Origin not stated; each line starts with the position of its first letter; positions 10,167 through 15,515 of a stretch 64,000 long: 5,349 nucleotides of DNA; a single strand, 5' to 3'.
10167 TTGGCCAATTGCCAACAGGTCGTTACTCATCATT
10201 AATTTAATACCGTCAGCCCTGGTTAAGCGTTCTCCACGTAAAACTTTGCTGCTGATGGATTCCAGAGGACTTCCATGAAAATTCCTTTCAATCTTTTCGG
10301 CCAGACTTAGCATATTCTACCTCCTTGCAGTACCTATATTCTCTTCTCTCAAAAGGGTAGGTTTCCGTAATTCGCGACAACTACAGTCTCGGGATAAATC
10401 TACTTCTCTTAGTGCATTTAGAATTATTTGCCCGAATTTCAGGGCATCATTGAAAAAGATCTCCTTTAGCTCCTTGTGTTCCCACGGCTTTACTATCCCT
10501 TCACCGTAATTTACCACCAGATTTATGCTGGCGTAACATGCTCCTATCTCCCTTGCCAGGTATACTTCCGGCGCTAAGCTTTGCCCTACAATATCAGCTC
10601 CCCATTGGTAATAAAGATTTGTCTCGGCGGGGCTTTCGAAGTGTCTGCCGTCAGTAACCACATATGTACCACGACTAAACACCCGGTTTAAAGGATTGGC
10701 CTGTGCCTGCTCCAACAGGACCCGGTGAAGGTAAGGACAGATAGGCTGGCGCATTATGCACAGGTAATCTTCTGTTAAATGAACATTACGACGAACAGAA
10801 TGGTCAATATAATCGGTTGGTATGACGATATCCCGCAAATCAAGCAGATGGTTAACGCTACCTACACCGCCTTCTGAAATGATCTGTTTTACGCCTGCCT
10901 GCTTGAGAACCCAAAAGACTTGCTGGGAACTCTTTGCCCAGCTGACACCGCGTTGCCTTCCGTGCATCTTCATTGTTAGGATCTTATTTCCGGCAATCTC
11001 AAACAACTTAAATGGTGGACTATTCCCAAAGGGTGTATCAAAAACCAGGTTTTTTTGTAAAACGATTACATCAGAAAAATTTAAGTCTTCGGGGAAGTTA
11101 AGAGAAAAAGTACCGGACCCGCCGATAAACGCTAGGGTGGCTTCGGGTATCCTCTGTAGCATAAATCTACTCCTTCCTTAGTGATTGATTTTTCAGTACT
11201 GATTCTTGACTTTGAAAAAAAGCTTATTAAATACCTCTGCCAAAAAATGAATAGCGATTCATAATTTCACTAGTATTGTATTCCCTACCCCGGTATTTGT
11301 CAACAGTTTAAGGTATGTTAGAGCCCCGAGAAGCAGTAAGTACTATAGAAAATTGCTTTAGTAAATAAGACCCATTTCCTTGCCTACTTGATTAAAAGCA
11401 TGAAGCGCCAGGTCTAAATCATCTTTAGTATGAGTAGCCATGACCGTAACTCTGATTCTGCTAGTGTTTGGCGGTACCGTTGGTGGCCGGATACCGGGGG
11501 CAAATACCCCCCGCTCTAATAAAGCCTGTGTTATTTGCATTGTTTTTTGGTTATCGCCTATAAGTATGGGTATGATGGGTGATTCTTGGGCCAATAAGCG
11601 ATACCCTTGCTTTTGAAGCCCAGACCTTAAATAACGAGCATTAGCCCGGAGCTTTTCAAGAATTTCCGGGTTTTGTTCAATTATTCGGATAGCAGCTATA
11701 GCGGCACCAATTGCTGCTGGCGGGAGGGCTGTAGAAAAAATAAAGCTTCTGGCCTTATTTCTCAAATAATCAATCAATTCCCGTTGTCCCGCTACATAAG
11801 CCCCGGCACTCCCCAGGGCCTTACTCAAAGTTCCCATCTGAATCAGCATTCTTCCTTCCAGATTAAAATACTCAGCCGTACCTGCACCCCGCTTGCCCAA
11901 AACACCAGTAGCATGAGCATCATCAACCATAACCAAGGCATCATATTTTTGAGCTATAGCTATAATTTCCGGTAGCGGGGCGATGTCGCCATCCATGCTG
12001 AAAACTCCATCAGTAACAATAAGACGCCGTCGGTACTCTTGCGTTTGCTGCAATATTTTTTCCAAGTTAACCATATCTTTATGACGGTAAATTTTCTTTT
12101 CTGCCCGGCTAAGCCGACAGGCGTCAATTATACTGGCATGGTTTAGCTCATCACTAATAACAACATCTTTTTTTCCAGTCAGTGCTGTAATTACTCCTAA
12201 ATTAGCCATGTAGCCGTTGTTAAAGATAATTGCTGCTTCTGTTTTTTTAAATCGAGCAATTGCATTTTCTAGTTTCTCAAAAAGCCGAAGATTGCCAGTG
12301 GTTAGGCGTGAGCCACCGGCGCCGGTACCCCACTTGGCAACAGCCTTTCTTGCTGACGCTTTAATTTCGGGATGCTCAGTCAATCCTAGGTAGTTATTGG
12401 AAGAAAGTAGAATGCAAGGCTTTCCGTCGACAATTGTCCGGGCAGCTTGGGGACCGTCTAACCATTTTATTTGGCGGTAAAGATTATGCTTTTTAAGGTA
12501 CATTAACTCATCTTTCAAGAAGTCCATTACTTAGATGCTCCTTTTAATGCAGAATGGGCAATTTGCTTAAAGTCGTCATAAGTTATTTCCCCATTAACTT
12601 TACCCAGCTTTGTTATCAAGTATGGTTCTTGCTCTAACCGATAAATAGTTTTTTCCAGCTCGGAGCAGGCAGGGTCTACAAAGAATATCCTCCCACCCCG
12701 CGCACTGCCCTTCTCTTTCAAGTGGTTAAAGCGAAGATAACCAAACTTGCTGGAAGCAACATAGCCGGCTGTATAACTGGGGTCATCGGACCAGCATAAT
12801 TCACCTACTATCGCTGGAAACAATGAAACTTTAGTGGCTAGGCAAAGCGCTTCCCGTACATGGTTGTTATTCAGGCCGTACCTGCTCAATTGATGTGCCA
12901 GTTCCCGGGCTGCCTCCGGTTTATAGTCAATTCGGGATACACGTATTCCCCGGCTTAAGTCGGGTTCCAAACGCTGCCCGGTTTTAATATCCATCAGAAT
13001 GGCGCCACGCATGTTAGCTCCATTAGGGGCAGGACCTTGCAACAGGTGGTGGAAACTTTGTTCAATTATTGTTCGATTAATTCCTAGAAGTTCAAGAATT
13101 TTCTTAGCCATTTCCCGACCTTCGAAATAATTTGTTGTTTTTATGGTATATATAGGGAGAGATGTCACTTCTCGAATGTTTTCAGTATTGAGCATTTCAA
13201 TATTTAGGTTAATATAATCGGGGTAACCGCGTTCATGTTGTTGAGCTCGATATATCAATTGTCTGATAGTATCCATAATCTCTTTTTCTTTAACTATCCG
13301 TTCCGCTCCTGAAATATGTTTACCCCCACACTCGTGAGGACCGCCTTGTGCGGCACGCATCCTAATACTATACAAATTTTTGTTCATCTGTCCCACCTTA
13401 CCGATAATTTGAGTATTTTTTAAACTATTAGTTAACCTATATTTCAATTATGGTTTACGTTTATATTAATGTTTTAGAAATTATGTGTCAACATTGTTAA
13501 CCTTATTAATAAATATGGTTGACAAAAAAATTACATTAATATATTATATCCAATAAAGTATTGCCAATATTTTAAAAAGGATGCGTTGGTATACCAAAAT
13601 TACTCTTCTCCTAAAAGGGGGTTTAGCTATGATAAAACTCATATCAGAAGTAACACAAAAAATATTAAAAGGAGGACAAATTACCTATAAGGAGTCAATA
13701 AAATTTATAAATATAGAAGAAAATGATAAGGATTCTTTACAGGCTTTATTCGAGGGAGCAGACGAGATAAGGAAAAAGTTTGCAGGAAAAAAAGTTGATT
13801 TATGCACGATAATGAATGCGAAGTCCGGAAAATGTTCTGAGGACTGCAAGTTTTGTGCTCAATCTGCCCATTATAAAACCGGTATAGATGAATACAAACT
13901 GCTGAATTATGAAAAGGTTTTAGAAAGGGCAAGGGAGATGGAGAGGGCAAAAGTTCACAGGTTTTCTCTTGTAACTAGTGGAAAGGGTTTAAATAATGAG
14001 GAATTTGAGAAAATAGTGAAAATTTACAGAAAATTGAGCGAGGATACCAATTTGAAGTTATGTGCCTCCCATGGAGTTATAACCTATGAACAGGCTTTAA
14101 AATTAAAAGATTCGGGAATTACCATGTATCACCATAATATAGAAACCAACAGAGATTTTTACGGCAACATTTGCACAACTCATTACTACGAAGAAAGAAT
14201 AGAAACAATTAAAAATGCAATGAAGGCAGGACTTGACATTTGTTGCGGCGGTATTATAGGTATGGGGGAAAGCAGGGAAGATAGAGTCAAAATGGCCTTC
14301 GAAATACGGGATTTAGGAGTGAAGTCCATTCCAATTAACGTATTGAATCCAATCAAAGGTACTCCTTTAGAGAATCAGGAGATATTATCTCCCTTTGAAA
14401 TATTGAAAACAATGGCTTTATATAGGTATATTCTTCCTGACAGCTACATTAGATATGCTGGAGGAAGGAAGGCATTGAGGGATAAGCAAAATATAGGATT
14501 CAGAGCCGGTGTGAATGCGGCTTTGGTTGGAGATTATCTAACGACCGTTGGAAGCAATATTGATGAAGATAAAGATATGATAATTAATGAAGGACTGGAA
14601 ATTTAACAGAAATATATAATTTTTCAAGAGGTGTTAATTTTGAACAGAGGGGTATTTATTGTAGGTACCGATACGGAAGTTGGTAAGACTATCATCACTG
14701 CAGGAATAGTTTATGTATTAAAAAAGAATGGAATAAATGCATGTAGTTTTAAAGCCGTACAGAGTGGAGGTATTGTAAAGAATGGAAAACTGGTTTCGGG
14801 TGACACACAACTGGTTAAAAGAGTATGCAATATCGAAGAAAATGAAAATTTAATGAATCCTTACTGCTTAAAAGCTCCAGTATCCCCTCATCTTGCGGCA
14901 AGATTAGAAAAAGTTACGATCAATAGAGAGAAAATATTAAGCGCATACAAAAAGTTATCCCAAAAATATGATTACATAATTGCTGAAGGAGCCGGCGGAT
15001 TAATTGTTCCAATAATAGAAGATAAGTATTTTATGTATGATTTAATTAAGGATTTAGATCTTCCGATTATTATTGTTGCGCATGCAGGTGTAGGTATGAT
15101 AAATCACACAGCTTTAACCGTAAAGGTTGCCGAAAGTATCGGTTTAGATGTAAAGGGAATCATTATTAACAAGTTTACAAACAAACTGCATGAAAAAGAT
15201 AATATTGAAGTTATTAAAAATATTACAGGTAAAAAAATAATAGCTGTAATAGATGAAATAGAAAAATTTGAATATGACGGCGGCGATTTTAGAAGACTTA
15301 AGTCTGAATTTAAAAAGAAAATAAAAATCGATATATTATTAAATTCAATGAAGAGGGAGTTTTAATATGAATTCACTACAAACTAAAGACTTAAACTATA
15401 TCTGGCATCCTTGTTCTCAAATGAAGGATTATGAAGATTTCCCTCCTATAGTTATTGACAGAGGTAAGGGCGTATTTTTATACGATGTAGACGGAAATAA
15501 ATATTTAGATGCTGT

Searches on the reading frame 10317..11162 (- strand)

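Call 72: search_protein_families(library=pfam, proteins=[window:10317-11162:-], max_evalue=1e-10)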
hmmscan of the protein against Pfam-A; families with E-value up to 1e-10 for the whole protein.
window:10317-11162:- (281 aa): 1 family
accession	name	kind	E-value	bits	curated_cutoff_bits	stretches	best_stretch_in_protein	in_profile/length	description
PF01048.26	PNP_UDP_1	-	3.8e-33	115.3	25.1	1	43-250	23-231/233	Phosphorylase superfamily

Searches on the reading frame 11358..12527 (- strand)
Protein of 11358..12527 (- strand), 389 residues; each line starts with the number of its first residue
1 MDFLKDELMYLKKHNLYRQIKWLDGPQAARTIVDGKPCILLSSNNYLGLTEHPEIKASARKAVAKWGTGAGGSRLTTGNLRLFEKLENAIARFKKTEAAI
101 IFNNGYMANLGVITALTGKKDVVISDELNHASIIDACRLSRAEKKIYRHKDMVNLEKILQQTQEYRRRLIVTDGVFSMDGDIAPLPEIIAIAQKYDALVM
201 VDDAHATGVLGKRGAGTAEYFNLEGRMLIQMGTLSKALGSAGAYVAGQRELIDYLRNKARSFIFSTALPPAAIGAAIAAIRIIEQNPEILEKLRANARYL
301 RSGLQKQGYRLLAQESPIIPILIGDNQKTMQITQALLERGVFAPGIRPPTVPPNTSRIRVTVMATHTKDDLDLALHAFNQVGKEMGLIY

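Call 72: search_protein_families(library=pfam, proteins=[window:11358-12527:-], max_evalue=1e-10)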
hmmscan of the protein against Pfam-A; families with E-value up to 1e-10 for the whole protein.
window:11358-12527:- (389 aa): 1 family
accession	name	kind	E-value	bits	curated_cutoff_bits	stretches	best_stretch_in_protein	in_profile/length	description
PF00155.27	Aminotran_1_2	-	1.5e-69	235.3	19.7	1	37-377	2-360/361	Aminotransferase class I and II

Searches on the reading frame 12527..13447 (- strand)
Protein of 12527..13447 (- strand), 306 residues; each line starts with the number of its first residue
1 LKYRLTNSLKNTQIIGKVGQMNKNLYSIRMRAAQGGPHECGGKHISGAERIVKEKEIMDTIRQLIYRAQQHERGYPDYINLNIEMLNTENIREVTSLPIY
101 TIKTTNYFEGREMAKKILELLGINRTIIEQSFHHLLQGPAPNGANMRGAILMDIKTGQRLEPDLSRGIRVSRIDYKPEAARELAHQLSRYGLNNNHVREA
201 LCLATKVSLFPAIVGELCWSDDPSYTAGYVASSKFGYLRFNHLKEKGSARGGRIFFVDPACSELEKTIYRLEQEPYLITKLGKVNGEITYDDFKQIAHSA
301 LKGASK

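Call 73: search_protein_families(library=pfam, proteins=[window:12527-13447:-], max_evalue=1e-10)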
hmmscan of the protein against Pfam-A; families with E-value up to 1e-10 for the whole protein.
window:12527-13447:- (306 aa): 1 family
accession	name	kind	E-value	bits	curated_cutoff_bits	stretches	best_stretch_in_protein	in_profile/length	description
PF03744.18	BioW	-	2.2e-82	276.6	25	1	26-278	1-239/239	6-carboxyhexanoate--CoA ligase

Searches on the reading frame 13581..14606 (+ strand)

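Call 73: search_protein_families(library=pfam, proteins=[window:13581-14606:+], max_evalue=1e-10)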
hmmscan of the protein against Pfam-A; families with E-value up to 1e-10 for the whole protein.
window:13581-14606:+ (341 aa): 2 families
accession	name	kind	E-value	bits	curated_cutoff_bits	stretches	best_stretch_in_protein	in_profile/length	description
PF06968.18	BATS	-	7.6e-29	100.2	22.2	1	251-340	1-88/88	Biotin and Thiamin Synthesis associated domain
PF04055.27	Radical_SAM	-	1.2e-23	84.6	29.5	1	83-239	5-163/166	Radical SAM superfamily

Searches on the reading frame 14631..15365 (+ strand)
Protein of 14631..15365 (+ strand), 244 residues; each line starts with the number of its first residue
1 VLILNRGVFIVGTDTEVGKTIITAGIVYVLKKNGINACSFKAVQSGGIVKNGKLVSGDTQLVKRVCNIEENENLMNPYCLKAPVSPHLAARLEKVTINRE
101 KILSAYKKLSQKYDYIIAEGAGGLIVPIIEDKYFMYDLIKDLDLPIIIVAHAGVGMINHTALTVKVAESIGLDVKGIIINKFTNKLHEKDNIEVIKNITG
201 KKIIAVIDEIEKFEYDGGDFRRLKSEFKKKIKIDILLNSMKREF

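Call 73: search_protein_families(library=pfam, proteins=[window:14631-15365:+], max_evalue=1e-10)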
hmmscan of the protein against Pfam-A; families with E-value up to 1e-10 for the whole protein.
window:14631-15365:+ (244 aa): 1 family
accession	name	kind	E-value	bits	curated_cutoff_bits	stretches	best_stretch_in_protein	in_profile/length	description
PF13500.12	AAA_26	-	6.2e-49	167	27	1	6-212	1-193/198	AAA domain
